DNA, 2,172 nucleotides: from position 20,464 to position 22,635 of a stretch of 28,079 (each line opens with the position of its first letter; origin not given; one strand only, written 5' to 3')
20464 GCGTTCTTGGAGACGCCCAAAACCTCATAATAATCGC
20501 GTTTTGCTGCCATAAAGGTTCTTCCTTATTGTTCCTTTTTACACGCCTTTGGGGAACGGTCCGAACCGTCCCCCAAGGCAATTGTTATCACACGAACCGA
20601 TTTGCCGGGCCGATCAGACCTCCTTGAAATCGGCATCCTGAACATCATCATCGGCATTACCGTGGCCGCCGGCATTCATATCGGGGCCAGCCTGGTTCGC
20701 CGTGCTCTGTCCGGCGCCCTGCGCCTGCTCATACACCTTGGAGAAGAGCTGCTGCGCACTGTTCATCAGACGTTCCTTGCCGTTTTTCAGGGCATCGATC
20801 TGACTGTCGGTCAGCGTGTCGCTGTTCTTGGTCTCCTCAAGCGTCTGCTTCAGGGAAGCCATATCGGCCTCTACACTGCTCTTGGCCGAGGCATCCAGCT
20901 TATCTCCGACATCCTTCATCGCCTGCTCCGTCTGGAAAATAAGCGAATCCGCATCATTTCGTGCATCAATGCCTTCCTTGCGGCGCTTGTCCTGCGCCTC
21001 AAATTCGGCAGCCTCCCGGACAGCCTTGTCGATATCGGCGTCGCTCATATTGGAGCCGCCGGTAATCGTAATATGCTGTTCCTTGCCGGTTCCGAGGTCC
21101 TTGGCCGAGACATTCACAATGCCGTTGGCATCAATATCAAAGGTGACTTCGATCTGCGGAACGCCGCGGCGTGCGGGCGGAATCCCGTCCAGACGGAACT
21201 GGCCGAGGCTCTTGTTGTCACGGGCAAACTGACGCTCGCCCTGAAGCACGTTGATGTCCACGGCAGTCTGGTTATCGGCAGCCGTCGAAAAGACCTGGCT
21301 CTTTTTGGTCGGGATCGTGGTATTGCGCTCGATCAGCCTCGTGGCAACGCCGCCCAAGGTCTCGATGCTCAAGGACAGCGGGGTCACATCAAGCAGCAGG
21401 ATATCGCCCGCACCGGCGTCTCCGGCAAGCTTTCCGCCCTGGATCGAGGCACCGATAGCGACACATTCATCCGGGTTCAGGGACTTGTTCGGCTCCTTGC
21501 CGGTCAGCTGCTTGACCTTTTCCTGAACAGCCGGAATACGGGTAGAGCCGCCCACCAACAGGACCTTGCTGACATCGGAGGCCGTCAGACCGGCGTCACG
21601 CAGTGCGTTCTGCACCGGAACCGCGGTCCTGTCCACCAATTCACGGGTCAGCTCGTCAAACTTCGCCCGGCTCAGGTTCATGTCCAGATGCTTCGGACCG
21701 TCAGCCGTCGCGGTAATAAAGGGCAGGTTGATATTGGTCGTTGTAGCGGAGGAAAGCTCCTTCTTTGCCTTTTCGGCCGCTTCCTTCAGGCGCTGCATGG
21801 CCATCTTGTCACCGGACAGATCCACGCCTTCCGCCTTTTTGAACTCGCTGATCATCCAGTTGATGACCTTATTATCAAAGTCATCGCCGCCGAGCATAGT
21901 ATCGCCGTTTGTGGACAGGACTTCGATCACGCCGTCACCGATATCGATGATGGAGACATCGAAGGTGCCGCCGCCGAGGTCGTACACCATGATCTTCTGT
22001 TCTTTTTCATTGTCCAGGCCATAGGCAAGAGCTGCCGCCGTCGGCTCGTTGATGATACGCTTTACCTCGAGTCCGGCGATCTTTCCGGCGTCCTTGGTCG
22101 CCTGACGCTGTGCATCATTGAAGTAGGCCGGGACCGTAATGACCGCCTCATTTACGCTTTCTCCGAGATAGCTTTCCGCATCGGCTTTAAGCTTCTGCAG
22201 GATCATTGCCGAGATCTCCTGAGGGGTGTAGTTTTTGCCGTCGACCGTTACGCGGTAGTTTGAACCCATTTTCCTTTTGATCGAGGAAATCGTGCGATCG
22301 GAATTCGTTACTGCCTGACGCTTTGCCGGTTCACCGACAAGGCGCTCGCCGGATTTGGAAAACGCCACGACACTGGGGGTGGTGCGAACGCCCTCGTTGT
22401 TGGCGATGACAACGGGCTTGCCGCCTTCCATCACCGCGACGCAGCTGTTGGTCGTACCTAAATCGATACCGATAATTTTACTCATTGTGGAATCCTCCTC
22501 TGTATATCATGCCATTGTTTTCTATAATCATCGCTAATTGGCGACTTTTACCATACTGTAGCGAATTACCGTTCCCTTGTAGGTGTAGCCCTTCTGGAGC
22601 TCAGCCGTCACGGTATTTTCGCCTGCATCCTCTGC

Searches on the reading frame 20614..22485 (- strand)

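Call 74: search_protein_families(library=pfam, proteins=[window:20614-22485:-], max_evalue=0.00001)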
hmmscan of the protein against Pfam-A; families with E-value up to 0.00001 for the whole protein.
window:20614-22485:- (623 aa): 2 families
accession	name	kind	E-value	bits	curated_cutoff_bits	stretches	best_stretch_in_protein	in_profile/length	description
PF00012.26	HSP70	-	2.9e-244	812.2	20.6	1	4-583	1-596/599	Hsp70 protein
PF06723.19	MreB_Mbl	-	1.1e-21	77.5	27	1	3-348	2-317/327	MreB/Mbl protein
